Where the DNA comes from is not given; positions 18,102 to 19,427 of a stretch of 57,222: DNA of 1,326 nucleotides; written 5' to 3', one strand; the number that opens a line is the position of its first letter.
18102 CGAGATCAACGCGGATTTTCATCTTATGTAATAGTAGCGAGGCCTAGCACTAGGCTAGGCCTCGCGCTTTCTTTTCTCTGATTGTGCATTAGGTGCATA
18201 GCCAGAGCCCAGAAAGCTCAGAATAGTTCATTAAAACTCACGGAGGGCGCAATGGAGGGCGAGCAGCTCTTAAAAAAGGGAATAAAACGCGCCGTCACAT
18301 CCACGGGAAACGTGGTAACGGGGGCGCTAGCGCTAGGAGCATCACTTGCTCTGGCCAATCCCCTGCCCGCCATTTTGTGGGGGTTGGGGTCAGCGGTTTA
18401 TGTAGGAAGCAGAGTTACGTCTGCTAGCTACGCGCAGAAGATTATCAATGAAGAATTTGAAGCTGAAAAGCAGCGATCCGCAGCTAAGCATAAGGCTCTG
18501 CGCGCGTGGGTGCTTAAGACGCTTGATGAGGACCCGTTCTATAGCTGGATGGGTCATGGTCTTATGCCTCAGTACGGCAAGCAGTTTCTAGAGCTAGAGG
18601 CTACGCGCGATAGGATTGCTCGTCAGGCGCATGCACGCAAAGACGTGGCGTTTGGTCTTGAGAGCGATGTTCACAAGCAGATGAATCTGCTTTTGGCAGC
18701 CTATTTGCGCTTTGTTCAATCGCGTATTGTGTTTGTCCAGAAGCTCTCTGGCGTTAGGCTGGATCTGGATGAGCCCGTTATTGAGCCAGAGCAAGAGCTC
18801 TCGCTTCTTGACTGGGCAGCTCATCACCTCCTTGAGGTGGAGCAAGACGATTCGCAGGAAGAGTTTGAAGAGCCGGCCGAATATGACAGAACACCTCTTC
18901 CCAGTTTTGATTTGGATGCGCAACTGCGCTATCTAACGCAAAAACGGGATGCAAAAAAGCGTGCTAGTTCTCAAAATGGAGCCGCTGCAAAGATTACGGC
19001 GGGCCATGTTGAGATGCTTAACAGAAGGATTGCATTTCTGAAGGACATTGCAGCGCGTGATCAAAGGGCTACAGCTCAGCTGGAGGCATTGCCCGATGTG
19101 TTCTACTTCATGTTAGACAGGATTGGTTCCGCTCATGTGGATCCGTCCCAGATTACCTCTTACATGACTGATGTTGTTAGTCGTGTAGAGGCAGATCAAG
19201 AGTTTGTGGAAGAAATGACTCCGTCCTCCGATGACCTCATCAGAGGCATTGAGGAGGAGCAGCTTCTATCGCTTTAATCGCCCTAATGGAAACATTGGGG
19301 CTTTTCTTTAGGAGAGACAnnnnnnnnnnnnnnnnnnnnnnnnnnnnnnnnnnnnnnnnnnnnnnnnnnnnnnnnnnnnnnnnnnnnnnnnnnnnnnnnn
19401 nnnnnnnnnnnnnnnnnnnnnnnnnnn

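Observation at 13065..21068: PspA/ESCRT-III-like gene clustered with SBP-OmpA, ABC transporter, 2-TM helical protein and a classical AAA ATPase: candidate membrane-remodelling/envelope-stress system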

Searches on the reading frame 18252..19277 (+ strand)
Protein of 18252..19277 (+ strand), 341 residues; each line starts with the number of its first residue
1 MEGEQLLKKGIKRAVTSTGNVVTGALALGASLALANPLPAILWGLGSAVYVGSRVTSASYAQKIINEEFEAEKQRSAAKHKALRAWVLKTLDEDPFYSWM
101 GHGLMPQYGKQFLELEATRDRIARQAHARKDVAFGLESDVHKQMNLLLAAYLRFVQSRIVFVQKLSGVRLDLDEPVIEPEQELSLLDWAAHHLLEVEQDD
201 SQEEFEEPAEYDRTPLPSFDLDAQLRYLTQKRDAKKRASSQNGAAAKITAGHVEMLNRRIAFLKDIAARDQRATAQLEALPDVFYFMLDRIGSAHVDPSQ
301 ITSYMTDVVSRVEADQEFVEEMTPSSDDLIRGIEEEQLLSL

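Call 3: search_protein_families(library=pfam, proteins=[window:18252-19277:+], max_evalue=0.1)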
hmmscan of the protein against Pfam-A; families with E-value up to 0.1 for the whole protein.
window:18252-19277:+ (341 aa): 0 families

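Call 4: search_protein_families(library=ncbifam, proteins=[window:18252-19277:+], max_evalue=0.1)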
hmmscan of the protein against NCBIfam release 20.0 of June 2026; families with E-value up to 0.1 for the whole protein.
window:18252-19277:+ (341 aa): 1 family
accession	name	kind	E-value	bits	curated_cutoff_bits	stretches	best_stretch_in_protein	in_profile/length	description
NF035931.1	lectin_3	subfamily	0.052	12.9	300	1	270-321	103-157/226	lectin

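Call 5: search_protein_families(library=padloc, proteins=[window:18252-19277:+], max_evalue=0.01)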
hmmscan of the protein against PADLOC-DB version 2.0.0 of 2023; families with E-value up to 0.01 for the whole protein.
window:18252-19277:+ (341 aa): 0 families

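Call 11: find_homologous_proteins(query=window:18252-19277:+, max_evalue=0.001)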
Query window:18252-19277:+ (341 aa): 3 proteins with E <= 0.001 among 8000 candidates.
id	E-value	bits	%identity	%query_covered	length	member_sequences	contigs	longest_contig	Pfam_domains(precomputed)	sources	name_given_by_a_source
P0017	6.7e-218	740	100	100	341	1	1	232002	-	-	-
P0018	6.6e-123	428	58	100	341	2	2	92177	-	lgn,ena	-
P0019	8.1e-40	156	33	96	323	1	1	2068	-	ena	-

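Call 34: search_solved_structures(query=A3, max_evalue=10)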
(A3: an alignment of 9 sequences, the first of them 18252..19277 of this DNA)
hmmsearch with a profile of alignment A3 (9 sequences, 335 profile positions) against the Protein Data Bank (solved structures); distinct sequences matched with E-value up to 10: 11.
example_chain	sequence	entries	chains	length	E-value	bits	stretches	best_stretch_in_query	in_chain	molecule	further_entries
9tlr_A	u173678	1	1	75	0.0061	19.1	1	214-268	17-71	Sc-apCC-2-BCL-xL-11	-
9tlo_A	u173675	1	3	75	0.075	15.5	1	212-268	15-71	Sc-apCC-2-BCL-xL-5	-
8dys_A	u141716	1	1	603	0.11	14.9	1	166-261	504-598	Eukaryotic translation initiation factor 2A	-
9tln_A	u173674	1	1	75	0.29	13.6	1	212-268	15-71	Sc-apCC-2-BCL-xL-2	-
9tlm_A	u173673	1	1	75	0.4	13.2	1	211-266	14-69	Sc-apCC-2-MCL-1-1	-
9tlq_A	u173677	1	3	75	0.45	13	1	212-268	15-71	Sc-apCC-2-BCL-xL-8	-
2pms_C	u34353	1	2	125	0.78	12.2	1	171-255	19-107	PNEUMOCOCCAL SURFACE PROTEIN A (PSPA)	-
9tlv_A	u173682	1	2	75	1.1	11.7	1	213-268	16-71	Sc-apCC-2-MCL-1-3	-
2xzr_A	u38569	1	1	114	1.3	11.5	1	140-241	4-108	IMMUNOGLOBULIN-BINDING PROTEIN EIBD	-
9z5u_A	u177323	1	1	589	1.6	11.1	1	216-266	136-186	sE1E2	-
9rgy_A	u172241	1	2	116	2.4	10.6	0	206-256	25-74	sc-apCC3-CW-0NTT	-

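Call 47: predict_structure(alignment_id=A3)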
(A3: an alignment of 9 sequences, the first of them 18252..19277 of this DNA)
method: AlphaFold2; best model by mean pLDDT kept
length: 341 residues; sequences in the alignment: 9
mean_pLDDT: 71.8   pTM: 0.61
mean pLDDT of the five models: 71.8, 69.5, 67.9, 65.7, 62.8
residues with pLDDT >= 90: 34; 70-90: 188; 50-70: 60; < 50: 59
segments of 3 or more residues with pLDDT < 50: 175-213, 323-341
pLDDT, mean of each block of 10 residues (from residue 1): 58 63 69 76 76 63 69 72 85 84 87 93 85 73 87 89 76 45 36 29 34 57 87 87 80 86 88 90 90 80 84 80 48 39 35
secondary structure, 60 per line:
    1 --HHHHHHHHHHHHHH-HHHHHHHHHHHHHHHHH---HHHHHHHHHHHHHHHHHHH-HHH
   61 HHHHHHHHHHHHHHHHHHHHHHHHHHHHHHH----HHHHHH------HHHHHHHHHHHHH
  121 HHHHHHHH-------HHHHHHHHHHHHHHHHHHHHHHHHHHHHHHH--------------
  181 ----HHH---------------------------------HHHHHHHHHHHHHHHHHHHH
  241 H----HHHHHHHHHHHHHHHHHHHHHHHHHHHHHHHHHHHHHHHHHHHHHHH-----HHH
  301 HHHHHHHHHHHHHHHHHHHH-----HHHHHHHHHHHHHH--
elements in order: H3-16 H18-34 H38-56 H58-91 H96-101 H108-128 H136-166 H221-241 H246-292 H298-320 H326-339

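Call 50: fold_search(model_id=the predicted structure, library=pdb)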
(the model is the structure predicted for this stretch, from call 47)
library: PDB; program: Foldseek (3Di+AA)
matches with E <= 10: 220; with E <= 0.001: 0
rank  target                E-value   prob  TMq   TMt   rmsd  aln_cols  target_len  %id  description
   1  7sqc_1Y               4.2e-01  0.12  0.12  0.15  35.1       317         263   12  Ciliary C1 central pair apparatus isolated from Chlamydomonas reinhardtii (released 2022-04-13)
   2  7sqc_1W               5.8e-01  0.10  0.12  0.15  35.5       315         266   12  Ciliary C1 central pair apparatus isolated from Chlamydomonas reinhardtii (released 2022-04-13)
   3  5xg2                  7.9e-01  0.54  0.25  0.34  38.1       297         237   12  Crystal structure of a coiled-coil segment (residues 345-468 and 694-814) of Pyrococcus yayanosii Smc (released 2017-06-07)
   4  7zr1_D                8.7e-01  0.15  0.20  0.09  55.3       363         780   13  Chaetomium thermophilum Mre11-Rad50-Nbs1 complex bound to ATPyS (composite structure) (released 2023-01-11)
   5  6r1j_J                9.9e-01  0.14  0.17  0.21  18.6       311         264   11  Structure of the soluble AhlC triple head mutant of the tripartite alpha-pore forming toxin, AHL, from Aeromonas hydro (released 2019-07-10)
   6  8iyj_S0               1.1e+00  0.12  0.16  0.17  35.3       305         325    9  Cryo-EM structure of the 48-nm repeat doublet microtubule from mouse sperm (released 2023-07-05)
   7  3zx6_B                1.1e+00  0.11  0.14  0.16  50.3       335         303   10  Structure of Hamp(AF1503)-Tsr fusion - Hamp (A291V) mutant (released 2012-02-29)
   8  8snb_8S               1.2e+00  0.13  0.17  0.19  34.8       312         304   11  atomic model of sea urchin sperm doublet microtubule (48-nm periodicity) (released 2023-06-28)
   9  8otz_ET               1.2e+00  0.12  0.16  0.18  26.0       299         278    9  48-nm repeat of the native axonemal doublet microtubule from bovine sperm (released 2023-11-22)
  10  5lm1_A                1.2e+00  0.07  0.13  0.14  34.7       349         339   12  Crystal Structure of HD-PTP phosphatase in complex with UBAP1 (released 2016-11-30)
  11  6h2x                  1.3e+00  0.07  0.13  0.13  42.4       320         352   13  MukB coiled-coil elbow from E. coli (released 2019-03-06)
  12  2jsw_MODEL_1_A        1.4e+00  0.13  0.15  0.22  22.2       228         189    9  Solution Structure of the R13 Domain of Talin (released 2008-01-29)
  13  7zr1_C                1.5e+00  0.05  0.12  0.07  51.3       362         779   13  Chaetomium thermophilum Mre11-Rad50-Nbs1 complex bound to ATPyS (composite structure) (released 2023-01-11)
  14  2q12                  1.6e+00  0.10  0.14  0.19  31.3       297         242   10  Crystal Structure of BAR domain of APPL1 (released 2007-08-14)
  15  4nqi_A                1.6e+00  0.07  0.13  0.18  27.9       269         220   12  Structure of the N-terminal I-BAR domain (1-259) of D.Discoideum IBARa (released 2014-02-05)
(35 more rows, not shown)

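Call 52: search_protein_families(library=pfam, alignment_id=A3, max_evalue=5)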
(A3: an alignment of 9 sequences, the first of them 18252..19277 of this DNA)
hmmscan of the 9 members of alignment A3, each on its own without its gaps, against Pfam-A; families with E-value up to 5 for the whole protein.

A. member 1, window:18252-19277:+ (341 aa): 0 families

B. families by the number of members that match (of 9 scanned): 29 families (the first 25 are shown)
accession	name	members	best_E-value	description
PF20400.3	BAR_4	2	0.0083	BAR-like domain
PF07061.16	Swi5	2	0.018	Swi5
PF16326.10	ABC_tran_CTD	2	0.62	ABC transporter C-terminal domain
PF05859.17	Mis12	1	0.00075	Mis12 protein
PF15070.11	GOLGA2L5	1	0.00097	Putative golgin subfamily A member 2-like protein 5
PF13657.11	Couple_hipA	1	0.01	HipA N-terminal domain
PF16043.11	DUF4795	1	0.014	Domain of unknown function (DUF4795)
PF16591.11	HBM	1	0.015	Helical bimodular sensor domain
PF07851.19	TMEM120A-B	1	0.021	TMEM120A/B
PF08941.15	USP8_interact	1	0.025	USP8 interacting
PF07426.16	Dynactin_p22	1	0.1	Dynactin subunit p22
PF25135.1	DUF7822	1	0.1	Domain of unknown function (DUF7822)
PF18331.6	PKHD_C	1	0.14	PKHD-type hydroxylase C-terminal domain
PF13863.11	DUF4200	1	0.15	Domain of unknown function (DUF4200)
PF05531.17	NPV_P10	1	0.16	Nucleopolyhedrovirus P10 protein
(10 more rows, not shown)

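Call 55: search_protein_representatives(alignment_id=A3)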
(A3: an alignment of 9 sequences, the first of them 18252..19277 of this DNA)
Query: 9 sequences, 335 profile positions. Proteins with E-value up to 0.001 (for the whole library): 167; up to 1e-10: 83; up to 1e-30: 52. The best 150 are listed.
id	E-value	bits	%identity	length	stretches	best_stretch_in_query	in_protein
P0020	1.0e-134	465.5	-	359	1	1-334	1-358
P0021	1.9e-131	454.8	-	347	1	2-335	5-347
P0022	3.0e-128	444.2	-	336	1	2-334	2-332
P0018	2.4e-127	441.3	-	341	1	1-333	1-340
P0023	8.5e-106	370.4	-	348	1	1-328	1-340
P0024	3.5e-97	342.1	-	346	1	5-334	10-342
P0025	1.4e-95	336.9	-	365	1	5-323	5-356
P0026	1.9e-93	329.8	-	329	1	2-328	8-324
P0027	2.1e-92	326.4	-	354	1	1-326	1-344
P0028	3.8e-90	319.0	-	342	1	1-331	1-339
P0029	1.7e-89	316.9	-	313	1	1-327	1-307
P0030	5.5e-88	311.9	-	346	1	4-322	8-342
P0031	5.6e-85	302.0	-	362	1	4-331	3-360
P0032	8.6e-83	294.8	-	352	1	2-324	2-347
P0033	3.8e-82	292.7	-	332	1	3-327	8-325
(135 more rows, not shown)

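Call 57: search_solved_structures(query=A5, max_evalue=10)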
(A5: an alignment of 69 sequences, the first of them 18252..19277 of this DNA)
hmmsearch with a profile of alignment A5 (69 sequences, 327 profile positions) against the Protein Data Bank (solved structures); distinct sequences matched with E-value up to 10: 126 (the best 60 are shown).
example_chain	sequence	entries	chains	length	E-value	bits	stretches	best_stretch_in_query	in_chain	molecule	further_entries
9tlo_A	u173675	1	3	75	7.4e-05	25.7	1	204-264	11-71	Sc-apCC-2-BCL-xL-5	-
9tlq_A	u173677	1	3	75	0.00055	22.8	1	204-264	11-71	Sc-apCC-2-BCL-xL-8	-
9tlp_A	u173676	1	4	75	0.00077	22.3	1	204-264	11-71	Sc-apCC-2-BCL-xL-6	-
9tlm_A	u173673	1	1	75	0.0014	21.5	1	204-262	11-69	Sc-apCC-2-MCL-1-1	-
9tlv_A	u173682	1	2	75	0.0059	19.4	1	207-264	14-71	Sc-apCC-2-MCL-1-3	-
9tlu_C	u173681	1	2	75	0.012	18.4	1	204-264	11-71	Sc-apCC-2-BCL-xL-3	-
9tlr_A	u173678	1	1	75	0.012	18.4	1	204-264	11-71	Sc-apCC-2-BCL-xL-11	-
8qkd_A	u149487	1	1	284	0.012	18.4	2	209-278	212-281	sc-CC-5-24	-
9tln_A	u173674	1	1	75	0.027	17.3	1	204-264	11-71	Sc-apCC-2-BCL-xL-2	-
9rgw_A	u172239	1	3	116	0.08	15.7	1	179-252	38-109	sc-apCC3-CW2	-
2efr_A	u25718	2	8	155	0.08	15.7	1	185-304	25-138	General control protein GCN4 and Tropomyosin 1 alpha chain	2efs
2w2u_A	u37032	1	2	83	0.087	15.6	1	196-254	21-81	HYPOTHETICAL P60 KATANIN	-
6hix_BS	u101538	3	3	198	0.13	15.1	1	207-259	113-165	ml85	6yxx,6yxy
7aoi_BS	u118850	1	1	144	0.17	14.6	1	207-256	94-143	mL85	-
7obi_A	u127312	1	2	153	0.22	14.3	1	196-248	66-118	CTPR-rv4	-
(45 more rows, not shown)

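Call 59: search_protein_families(library=pfam, alignment_id=A5, max_evalue=1)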
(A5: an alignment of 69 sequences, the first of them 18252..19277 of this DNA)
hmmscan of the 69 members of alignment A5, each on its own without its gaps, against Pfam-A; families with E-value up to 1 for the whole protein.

A. member 1, window:18252-19277:+ (341 aa): 0 families

B. families by the number of members that match (of 69 scanned): 124 families (the first 25 are shown)
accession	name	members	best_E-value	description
PF05859.17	Mis12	3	0.00075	Mis12 protein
PF04065.20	Not3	3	0.0027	Not1 N-terminal domain, CCR4-Not complex component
PF03961.19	FapA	3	0.0078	Flagellar Assembly Protein A beta solenoid domain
PF03715.18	Noc2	3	0.01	Noc2p family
PF23067.1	MG280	2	0.0054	Uncharacterised protein MG280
PF01544.23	CorA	2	0.012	CorA-like Mg2+ transporter protein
PF07061.16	Swi5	2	0.018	Swi5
PF04108.17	ATG17_like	2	0.042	Autophagy protein ATG17-like domain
PF09789.14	CC149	2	0.045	Coiled-coil domain-containing protein 149-A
PF09949.15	APP1_cat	2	0.059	Phosphatidate phosphatase APP1, catalytic domain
PF17107.11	SesA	2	0.063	N-terminal domain on NACHT_NTPase and P-loop NTPases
PF06160.17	EzrA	2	0.086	Septation ring formation regulator, EzrA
PF04632.18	FUSC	2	0.097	Fusaric acid resistance protein family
PF04102.17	SlyX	2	0.13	SlyX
PF06419.17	COG6_N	2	0.13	Conserved oligomeric complex COG6, N-terminal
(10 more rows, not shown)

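Call 98: fold_search(model_id=the predicted structure, library=viral)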
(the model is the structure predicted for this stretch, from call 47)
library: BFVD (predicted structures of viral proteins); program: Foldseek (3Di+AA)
matches with E <= 10: 163; with E <= 0.001: 0
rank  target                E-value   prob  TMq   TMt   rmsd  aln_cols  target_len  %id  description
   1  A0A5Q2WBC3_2          1.3e-01  0.35  0.18  0.09  18.0       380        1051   12  (no name in the UniProt tables at hand)
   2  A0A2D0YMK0            4.4e-01  0.12  0.13  0.15  24.6       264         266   11  Uncharacterized protein [Vibrio phage JSF9]
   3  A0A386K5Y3            4.9e-01  0.10  0.11  0.12  33.9       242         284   13  J domain-containing protein [Dickeya phage vB_DsoM_JA11]
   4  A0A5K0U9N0            4.9e-01  0.09  0.13  0.08  27.4       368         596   12  Nucleotidyltransferase domain-containing protein [Yasminevirus sp. GU-2018]
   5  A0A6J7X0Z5            5.6e-01  0.15  0.17  0.11  43.3       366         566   14  Uncharacterized protein [uncultured Caudovirales phage]
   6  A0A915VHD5            5.8e-01  0.08  0.12  0.11  30.5       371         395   12  (no name in the UniProt tables at hand)
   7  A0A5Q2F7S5            6.1e-01  0.82  0.29  0.45  10.3       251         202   10  Tail completion protein [Klebsiella phage UPM 2146]
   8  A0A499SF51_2          6.1e-01  0.11  0.16  0.08  31.2       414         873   14  (no name in the UniProt tables at hand)
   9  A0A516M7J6            7.3e-01  0.11  0.15  0.16  28.4       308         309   11  (no name in the UniProt tables at hand)
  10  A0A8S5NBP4            7.3e-01  0.09  0.12  0.08  44.5       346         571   12  STRUCTURAL MAINTENANCE OF CHROMOSOMES PROTEIN [Myoviridae sp. ctx322]
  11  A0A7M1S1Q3            7.6e-01  0.20  0.18  0.12  33.9       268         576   11  Putative endolysin/lysozyme [uncultured phage cr127_1]
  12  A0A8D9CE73            7.6e-01  0.18  0.18  0.16  32.6       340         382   10  Uncharacterized protein [uncultured marine phage]
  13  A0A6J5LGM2            8.3e-01  0.10  0.15  0.08  33.2       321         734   13  Uncharacterized protein [uncultured Caudovirales phage]
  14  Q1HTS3                8.7e-01  0.15  0.20  0.15  58.2       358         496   13  F3L [Squirrelpox virus]
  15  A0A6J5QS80            1.1e+00  0.09  0.17  0.09  22.3       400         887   13  Uncharacterized protein [uncultured Caudovirales phage]
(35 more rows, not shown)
